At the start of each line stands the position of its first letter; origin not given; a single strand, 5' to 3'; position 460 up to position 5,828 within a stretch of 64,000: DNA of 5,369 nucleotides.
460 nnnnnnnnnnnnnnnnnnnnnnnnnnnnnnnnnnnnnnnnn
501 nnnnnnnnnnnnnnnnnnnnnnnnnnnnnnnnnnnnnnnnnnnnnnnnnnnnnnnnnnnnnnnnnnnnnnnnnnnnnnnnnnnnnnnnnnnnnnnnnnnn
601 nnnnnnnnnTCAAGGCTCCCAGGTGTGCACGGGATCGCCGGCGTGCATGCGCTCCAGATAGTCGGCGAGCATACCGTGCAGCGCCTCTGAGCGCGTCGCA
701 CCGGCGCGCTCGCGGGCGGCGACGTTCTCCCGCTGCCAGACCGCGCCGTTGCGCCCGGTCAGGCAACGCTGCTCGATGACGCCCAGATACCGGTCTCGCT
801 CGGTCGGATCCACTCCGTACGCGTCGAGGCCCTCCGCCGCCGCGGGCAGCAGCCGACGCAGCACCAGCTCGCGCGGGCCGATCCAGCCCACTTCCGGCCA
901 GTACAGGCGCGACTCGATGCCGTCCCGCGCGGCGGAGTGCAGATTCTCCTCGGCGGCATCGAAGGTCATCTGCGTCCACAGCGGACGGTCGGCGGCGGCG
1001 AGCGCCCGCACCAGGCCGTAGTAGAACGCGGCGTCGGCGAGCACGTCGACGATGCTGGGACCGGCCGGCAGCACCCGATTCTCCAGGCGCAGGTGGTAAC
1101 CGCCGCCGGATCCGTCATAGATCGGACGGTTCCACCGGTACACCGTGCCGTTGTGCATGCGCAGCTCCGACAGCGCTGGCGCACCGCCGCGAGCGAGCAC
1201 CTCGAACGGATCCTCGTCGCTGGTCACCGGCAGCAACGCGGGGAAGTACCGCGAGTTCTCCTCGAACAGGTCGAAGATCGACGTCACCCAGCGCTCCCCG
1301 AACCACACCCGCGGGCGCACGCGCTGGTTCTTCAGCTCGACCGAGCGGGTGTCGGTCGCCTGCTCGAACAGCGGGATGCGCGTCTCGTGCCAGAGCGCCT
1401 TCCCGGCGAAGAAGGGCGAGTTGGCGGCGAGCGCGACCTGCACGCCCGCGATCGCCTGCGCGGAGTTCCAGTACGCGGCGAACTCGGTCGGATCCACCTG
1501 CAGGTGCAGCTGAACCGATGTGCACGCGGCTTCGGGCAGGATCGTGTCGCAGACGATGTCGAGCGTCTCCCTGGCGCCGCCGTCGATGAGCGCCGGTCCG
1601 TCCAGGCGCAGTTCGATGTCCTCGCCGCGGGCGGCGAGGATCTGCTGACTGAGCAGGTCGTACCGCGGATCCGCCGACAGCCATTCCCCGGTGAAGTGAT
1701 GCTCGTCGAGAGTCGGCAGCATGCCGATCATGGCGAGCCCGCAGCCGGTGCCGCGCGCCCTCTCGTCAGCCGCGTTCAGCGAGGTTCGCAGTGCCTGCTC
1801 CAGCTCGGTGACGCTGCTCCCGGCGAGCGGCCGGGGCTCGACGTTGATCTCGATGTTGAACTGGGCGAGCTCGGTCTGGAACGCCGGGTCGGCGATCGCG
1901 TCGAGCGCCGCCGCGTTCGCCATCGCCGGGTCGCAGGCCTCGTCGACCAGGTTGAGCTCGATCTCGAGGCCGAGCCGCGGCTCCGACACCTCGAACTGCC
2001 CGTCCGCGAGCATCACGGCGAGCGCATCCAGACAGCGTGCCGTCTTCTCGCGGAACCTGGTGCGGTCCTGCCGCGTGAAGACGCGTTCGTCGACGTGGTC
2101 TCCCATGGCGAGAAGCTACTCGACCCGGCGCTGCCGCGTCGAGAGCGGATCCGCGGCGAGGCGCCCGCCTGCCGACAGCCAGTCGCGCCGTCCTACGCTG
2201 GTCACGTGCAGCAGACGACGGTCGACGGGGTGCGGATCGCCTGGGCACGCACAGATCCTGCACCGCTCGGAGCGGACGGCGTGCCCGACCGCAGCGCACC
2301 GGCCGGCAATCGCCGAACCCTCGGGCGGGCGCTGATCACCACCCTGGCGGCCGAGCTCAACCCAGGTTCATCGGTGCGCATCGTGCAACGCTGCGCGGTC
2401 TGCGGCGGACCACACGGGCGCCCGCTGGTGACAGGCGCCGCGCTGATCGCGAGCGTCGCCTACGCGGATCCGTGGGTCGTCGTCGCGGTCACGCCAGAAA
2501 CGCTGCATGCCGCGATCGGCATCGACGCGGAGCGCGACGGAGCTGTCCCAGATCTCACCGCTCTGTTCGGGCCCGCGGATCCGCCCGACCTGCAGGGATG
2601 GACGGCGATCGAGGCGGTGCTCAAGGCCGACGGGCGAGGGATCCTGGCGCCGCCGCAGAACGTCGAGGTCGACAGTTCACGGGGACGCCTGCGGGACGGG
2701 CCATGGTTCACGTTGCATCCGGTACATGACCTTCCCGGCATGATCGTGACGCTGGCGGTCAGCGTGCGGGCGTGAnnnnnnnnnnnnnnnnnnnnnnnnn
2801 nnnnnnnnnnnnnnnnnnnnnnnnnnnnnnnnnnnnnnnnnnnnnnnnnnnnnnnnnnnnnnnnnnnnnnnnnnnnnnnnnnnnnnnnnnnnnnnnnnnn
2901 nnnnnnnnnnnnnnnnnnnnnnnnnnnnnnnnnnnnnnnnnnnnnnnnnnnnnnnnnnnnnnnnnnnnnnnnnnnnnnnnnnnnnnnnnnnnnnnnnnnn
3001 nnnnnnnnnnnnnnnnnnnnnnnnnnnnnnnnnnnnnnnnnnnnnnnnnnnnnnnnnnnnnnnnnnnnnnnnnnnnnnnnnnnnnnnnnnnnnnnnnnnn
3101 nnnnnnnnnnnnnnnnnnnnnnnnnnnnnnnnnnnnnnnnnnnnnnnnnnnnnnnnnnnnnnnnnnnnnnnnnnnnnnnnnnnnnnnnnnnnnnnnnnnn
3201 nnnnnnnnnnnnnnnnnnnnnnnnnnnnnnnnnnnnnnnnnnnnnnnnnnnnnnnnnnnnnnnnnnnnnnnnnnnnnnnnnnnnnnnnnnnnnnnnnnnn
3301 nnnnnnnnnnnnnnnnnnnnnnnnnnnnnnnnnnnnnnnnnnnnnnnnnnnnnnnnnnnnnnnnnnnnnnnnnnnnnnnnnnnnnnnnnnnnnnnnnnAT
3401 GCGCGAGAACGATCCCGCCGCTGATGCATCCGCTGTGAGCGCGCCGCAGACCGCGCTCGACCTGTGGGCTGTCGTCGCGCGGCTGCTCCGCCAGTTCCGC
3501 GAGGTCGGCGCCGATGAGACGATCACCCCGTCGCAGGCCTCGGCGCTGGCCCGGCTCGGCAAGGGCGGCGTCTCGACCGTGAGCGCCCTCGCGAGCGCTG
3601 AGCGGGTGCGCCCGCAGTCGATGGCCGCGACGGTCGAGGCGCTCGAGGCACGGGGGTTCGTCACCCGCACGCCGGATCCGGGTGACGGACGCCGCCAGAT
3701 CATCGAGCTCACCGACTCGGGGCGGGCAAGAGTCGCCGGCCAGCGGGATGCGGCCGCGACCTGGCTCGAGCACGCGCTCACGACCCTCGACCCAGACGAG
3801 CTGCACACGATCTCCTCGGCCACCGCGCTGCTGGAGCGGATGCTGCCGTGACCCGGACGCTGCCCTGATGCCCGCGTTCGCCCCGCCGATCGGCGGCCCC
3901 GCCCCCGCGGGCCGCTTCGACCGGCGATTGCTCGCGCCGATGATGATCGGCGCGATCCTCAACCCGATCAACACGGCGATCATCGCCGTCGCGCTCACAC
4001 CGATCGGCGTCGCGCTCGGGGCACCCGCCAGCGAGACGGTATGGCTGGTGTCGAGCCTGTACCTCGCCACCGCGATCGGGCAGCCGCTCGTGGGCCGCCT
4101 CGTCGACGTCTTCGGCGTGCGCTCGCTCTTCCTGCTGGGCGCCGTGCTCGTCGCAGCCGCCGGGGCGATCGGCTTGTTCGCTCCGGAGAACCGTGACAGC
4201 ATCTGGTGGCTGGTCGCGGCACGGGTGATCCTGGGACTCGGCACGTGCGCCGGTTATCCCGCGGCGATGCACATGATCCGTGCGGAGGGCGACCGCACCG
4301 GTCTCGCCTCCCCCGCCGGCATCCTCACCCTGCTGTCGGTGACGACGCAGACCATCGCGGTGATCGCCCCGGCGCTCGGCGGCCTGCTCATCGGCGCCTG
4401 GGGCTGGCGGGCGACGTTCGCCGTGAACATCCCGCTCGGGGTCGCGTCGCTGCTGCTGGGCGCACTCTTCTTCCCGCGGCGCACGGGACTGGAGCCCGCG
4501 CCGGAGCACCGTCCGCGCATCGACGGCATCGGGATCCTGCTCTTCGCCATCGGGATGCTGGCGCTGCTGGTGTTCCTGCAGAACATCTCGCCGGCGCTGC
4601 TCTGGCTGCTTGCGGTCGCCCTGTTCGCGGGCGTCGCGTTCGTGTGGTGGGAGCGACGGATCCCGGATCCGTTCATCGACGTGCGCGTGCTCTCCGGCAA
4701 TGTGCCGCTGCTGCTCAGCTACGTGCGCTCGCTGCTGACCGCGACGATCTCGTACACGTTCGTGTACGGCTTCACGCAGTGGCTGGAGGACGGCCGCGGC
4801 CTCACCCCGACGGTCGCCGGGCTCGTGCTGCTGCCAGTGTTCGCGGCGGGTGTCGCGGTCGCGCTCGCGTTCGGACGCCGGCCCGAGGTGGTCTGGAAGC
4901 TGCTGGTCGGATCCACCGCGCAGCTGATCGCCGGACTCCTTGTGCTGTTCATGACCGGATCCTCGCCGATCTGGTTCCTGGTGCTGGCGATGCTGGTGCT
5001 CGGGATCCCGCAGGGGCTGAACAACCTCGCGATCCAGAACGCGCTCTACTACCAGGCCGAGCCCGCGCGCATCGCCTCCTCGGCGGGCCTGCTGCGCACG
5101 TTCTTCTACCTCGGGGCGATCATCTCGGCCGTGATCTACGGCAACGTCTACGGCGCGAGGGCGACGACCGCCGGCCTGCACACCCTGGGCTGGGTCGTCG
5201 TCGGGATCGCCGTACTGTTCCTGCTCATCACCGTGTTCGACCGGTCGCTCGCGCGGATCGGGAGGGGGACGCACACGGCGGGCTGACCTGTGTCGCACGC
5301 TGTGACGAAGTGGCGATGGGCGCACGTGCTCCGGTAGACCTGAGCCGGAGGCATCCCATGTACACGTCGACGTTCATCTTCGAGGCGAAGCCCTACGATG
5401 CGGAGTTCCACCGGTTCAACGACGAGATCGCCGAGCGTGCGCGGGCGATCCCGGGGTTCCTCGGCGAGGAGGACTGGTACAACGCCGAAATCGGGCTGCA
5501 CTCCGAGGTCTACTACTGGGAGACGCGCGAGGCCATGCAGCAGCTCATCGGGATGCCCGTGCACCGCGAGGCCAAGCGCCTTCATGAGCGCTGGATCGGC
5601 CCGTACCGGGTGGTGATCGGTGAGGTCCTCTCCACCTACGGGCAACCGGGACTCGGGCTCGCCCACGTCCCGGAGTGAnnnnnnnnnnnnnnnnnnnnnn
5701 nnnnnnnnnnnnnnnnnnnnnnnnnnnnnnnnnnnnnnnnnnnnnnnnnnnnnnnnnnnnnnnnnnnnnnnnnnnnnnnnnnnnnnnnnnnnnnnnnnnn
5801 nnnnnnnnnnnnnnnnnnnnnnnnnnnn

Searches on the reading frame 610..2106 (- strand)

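Call 7: search_protein_families(library=pfam, proteins=[window:610-2106:-], max_evalue=0.001)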
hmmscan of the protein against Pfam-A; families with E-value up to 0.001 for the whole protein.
window:610-2106:- (498 aa): 1 family
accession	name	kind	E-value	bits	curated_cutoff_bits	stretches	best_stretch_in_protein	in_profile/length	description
PF04107.18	GCS2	-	1.6e-12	47.9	21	2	194-265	122-196/291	Glutamate-cysteine ligase family 2(GCS2)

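Call 26: search_protein_families(library=ncbifam, proteins=[window:610-2106:-], max_evalue=0.01)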
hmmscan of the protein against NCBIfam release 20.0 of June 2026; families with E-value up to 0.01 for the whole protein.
window:610-2106:- (498 aa): 5 families
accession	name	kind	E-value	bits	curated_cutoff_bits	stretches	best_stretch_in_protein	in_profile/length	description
NF010041.0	PRK13517.1-1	subfamily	2.8e-10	40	332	1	41-155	3-115/368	glutamate--cysteine ligase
TIGR02050.1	gshA_cyan_rel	subfamily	3.8e-08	33.1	176.4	1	44-155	1-110/287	YbdK family carboxylate-amine ligase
NF010043.0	PRK13517.1-3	equivalog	6e-06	25.3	409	1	38-156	5-125/381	glutamate--cysteine ligase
TIGR03444.1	EgtA_Cys_ligase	equivalog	0.00012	21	370.8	1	193-255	149-212/390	ergothioneine biosynthesis glutamate--cysteine ligase EgtA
NF010039.0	PRK13515.1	equivalog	0.0095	14.6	371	0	340-402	233-297/378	carboxylate-amine ligase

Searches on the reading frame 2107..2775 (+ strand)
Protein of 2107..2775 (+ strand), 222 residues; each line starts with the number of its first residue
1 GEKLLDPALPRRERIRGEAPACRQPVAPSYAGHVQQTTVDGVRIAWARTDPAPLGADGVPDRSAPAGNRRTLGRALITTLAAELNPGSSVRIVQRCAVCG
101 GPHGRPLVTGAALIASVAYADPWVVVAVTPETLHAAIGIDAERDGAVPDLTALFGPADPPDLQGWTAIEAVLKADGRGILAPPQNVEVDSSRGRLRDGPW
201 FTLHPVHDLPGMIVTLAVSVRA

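Call 7: search_protein_families(library=pfam, proteins=[window:2206-2775:+], max_evalue=0.001)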
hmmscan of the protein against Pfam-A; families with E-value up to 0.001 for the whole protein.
window:2206-2775:+ (189 aa): 0 families

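Call 12: search_protein_families(library=pfam, proteins=[window:2206-2775:+], max_evalue=0.1)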
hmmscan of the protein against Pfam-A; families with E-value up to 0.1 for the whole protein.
window:2206-2775:+ (189 aa): 2 families
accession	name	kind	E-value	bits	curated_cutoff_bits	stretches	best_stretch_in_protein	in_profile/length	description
PF01648.25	ACPS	-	0.0043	17.5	25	1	129-159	48-80/111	4'-phosphopantetheinyl transferase superfamily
PF00253.27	Ribosomal_S14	-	0.03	14.5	27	1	55-71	10-26/54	Ribosomal protein S14p/S29e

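Call 26: search_protein_families(library=ncbifam, proteins=[window:2107-2775:+], max_evalue=0.01)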
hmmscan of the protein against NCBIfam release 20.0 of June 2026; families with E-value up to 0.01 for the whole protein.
window:2107-2775:+ (222 aa): 0 families

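Call 27: search_solved_structures(query=window:2107-2775:+, max_evalue=1)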
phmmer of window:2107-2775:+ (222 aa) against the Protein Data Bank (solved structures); distinct sequences matched with E-value up to 1: 0.

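Call 36: find_homologous_proteins(query=window:2206-2775:+, max_evalue=0.001)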
Query window:2206-2775:+ (189 aa): 382 proteins with E <= 0.001 among 2011 candidates; the best 120 are listed.
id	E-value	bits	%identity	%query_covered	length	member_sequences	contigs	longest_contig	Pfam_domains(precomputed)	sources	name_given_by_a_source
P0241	3.2e-101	355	99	87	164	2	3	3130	-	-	-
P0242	2.9e-50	189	55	98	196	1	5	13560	-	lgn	-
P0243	3.8e-50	189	56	98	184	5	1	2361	-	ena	-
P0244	6.6e-50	188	58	95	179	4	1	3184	-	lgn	-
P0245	5.5e-49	185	55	98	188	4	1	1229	-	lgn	-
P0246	1.0e-48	184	56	98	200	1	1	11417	-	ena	-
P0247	1.5e-48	183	56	98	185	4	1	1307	-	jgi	-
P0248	3.4e-48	182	56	98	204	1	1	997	-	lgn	-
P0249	9.0e-48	181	56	98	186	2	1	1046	-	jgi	jgi:4'-phosphopantetheinyl transferase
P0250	2.5e-47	179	56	98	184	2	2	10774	-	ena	-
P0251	7.7e-47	178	54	99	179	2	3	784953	-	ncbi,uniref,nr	ncbi:4'-phosphopantetheinyl transferase family protein [Microbacterium azadirachtae]|uniref:4'-phosp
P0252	9.1e-47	178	55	98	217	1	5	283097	-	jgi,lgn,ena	-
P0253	9.5e-47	178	56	97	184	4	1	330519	-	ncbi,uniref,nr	ncbi:4-phosphopantetheinyl transferase [Microbacterium sp. Au-Mic1]|uniref:4'-phosphopantetheinyl tr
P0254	1.1e-46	177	54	98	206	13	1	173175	-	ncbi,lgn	-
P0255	1.1e-46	177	54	98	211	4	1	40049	-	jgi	-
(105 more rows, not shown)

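Call 38: search_solved_structures(query=A1, max_evalue=1)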
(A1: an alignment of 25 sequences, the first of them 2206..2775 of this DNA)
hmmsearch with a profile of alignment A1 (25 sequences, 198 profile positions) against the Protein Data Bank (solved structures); distinct sequences matched with E-value up to 1: 22.
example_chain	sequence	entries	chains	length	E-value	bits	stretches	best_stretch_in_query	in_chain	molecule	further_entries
1qr0_A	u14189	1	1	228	4.8e-06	29.8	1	24-195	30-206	4'-PHOSPHOPANTETHEINYL TRANSFERASE SFP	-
4mrt_A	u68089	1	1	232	5.1e-06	29.7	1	24-195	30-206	4'-phosphopantetheinyl transferase sfp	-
3hur_A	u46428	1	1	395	0.019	18.1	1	128-169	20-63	Alanine racemase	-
7ed1_A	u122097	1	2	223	0.026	17.7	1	70-135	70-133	4'-phosphopantetheinyl transferase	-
7ed2_A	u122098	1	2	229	0.027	17.6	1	70-135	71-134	4'-phosphopantetheinyl transferase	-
7aoc_I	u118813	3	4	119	0.05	16.7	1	24-72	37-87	DNA-directed RNA polymerase I subunit RPA12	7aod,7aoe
4qjk_A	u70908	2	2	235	0.094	15.8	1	71-120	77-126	Phosphopantetheinyl transferase PptT | 4'-phosphopantetheinyl transferase superfamily protein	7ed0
8gkf_A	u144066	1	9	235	0.094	15.8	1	71-120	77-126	4'-phosphopantetheinyl transferase PptT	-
2cg5_A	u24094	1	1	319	0.1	15.7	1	22-113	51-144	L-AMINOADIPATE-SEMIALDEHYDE DEHYDROGENASE-PHOSPHOPANTETHEINYL TRANSFERASE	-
4qjl_A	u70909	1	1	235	0.1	15.7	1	70-116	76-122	Phosphopantetheinyl transferase, PptII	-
6ct5_A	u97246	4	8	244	0.1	15.7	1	71-120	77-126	4'-phosphopantetheinyl transferase | 4'-phosphopantetheinyl transferase PptT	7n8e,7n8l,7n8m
8qzh_A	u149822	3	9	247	0.1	15.7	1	71-120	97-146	4'-phosphopantetheinyl transferase PptT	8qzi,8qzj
2byd_A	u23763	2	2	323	0.1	15.7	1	22-113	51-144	HSPC223 | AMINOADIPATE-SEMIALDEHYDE DEHYDROGENASE-PHOSPHOPANTETHEINYL TRANSFERASE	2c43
4u89_A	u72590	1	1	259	0.11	15.6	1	71-120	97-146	Phosphopantetheinyl transferase PptT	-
4qvh_A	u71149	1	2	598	0.27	14.4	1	71-119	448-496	Maltose-binding periplasmic protein, 4'-phosphopantetheinyl transferase chimera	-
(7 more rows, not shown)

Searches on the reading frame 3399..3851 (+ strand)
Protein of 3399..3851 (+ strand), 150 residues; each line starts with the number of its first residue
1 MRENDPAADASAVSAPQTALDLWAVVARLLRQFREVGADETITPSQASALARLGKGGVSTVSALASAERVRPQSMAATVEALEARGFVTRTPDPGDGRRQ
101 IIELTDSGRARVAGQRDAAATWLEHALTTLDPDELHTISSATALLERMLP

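Call 12: search_protein_families(library=pfam, proteins=[window:3399-3851:+], max_evalue=0.1)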
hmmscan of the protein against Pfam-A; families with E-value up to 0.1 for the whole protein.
window:3399-3851:+ (150 aa): 6 families
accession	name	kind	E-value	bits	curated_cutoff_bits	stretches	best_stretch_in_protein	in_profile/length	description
PF01047.28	MarR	-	8e-11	42.1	24.6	1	42-98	1-57/59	MarR family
PF12802.13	MarR_2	-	2.6e-10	40.8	27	1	42-99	3-61/61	MarR family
PF13463.12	HTH_27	-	0.00065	20.4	22.2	1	43-108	2-68/68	Winged helix DNA-binding domain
PF22665.2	DUF6293_C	-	0.0067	17.3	27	1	77-110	66-96/101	DUF6293 C-terminal winged helix domain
PF03551.20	PadR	-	0.043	14.3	27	1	79-112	38-73/75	Transcriptional regulator PadR-like family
PF12840.13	HTH_20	-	0.074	13.5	27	0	52-90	12-50/51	Helix-turn-helix domain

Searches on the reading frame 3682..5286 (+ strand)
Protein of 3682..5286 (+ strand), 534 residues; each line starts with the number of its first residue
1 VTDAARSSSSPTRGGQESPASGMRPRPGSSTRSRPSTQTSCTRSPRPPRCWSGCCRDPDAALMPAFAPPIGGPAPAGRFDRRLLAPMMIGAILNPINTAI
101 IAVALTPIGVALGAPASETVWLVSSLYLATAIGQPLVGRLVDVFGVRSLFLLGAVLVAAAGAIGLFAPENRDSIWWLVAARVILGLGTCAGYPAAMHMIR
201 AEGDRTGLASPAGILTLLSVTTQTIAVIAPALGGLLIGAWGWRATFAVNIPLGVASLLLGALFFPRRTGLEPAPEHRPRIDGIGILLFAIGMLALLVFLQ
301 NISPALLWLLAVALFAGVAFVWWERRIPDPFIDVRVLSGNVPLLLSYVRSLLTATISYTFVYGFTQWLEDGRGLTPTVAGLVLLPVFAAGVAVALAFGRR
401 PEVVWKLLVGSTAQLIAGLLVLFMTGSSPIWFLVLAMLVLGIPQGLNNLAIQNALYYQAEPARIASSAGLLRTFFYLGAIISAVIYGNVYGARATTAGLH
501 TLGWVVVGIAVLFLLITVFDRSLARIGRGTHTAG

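Call 12: search_protein_families(library=pfam, proteins=[window:3682-5286:+], max_evalue=0.1)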
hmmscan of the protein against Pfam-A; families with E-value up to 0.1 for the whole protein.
window:3682-5286:+ (534 aa): 3 families
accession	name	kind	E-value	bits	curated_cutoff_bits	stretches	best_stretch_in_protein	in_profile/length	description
PF07690.21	MFS_1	-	4.6e-34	118.3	33.4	1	87-482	1-346/347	Major Facilitator Superfamily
PF00083.30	Sugar_tr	-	2.9e-08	33.5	22.3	1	115-265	44-192/452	Sugar (and other) transporter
PF08041.16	PetM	-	0.011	15.7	25.1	1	96-114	4-22/30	PetM family of cytochrome b6f complex subunit 7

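Call 26: search_protein_families(library=ncbifam, proteins=[window:3682-5286:+], max_evalue=0.01)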
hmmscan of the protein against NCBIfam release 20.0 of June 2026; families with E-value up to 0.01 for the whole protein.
window:3682-5286:+ (534 aa): 22 families
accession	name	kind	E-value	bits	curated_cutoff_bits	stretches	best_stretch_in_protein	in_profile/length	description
TIGR00711.1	efflux_EmrB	subfamily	5e-26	91.5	230.2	1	84-489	4-407/485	DHA2 family efflux MFS transporter permease subunit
NF040895.2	MFS_effux_SdrM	equivalog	1.2e-18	67.5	550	1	91-518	15-432/441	multidrug efflux MFS transporter SdrM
NF033896.2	MFS_LfrA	equivalog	1.1e-17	63.9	825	1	84-492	22-426/504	efflux MFS transporter LfrA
NF011571.1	PRK14995.1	subfamily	7.6e-16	57.9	701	1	95-489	19-410/493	SmvA family efflux MFS transporter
NF000391.1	EmrB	exception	3.7e-14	52.3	925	1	91-398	20-322/501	multidrug efflux MFS transporter permease subunit EmrB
NF000025.1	MFS_efflux_tcmA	exception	1.5e-12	47.1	999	1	82-490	27-431/538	tetracenomycin C efflux MFS transporter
TIGR00710.1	efflux_Bcr_CflA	subfamily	4.6e-12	46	200.9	1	91-265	14-178/385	Bcr/CflA family efflux MFS transporter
NF000089.1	qac_MFS_AB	exception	4.3e-11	42.3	900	1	96-488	33-423/514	QacA/B family quaternary ammonium compound efflux MFS transporter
NF007799.0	PRK10504.1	subfamily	4.6e-11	42.3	426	1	88-492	16-415/471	multidrug transporter subunit MdtD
NF012175.1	tet_MFS_L_K_45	equivalog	5.7e-11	41.9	650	1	92-376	10-277/444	Tet(L)/Tet(K)/Tet(45) family tetracycline efflux MFS transporter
NF012185.0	tet_MFS_L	exception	7.7e-10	38.3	925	1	88-440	20-359/457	tetracycline efflux MFS transporter Tet(L)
NF040856.1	FexB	exception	3.1e-09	36.1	950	1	93-494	25-424/469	chloramphenicol/florfenicol efflux MFS transporter FexB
TIGR00880.1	2_A_01_02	superfamily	3.2e-09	37.1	131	1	123-265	4-139/141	multidrug resistance protein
NF000218.1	FexA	exception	8.6e-09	34.5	900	1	88-495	27-434/475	chloramphenicol/florfenicol efflux MFS transporter FexA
NF007782.0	PRK10473.1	subfamily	2.5e-08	33.4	417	1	92-263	13-177/394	MdtL family multidrug efflux MFS transporter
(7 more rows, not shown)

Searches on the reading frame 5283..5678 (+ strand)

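Call 12: search_protein_families(library=pfam, proteins=[window:5283-5678:+], max_evalue=0.1)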
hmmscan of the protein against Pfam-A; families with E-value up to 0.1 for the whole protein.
window:5283-5678:+ (131 aa): 1 family
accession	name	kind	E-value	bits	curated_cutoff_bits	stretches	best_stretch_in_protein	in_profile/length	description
PF13826.12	Monooxy_af470-like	-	0.086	13.6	25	0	37-102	21-83/118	Monooxygenase af470-like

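Call 26: search_protein_families(library=ncbifam, proteins=[window:5283-5678:+], max_evalue=0.01)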
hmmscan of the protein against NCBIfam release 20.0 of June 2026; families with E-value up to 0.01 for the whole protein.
window:5283-5678:+ (131 aa): 0 families

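Call 62: search_protein_families(library=pfam, proteins=[window:5358-5678:+], max_evalue=0.01)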
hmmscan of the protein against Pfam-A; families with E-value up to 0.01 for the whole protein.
window:5358-5678:+ (106 aa): 0 families
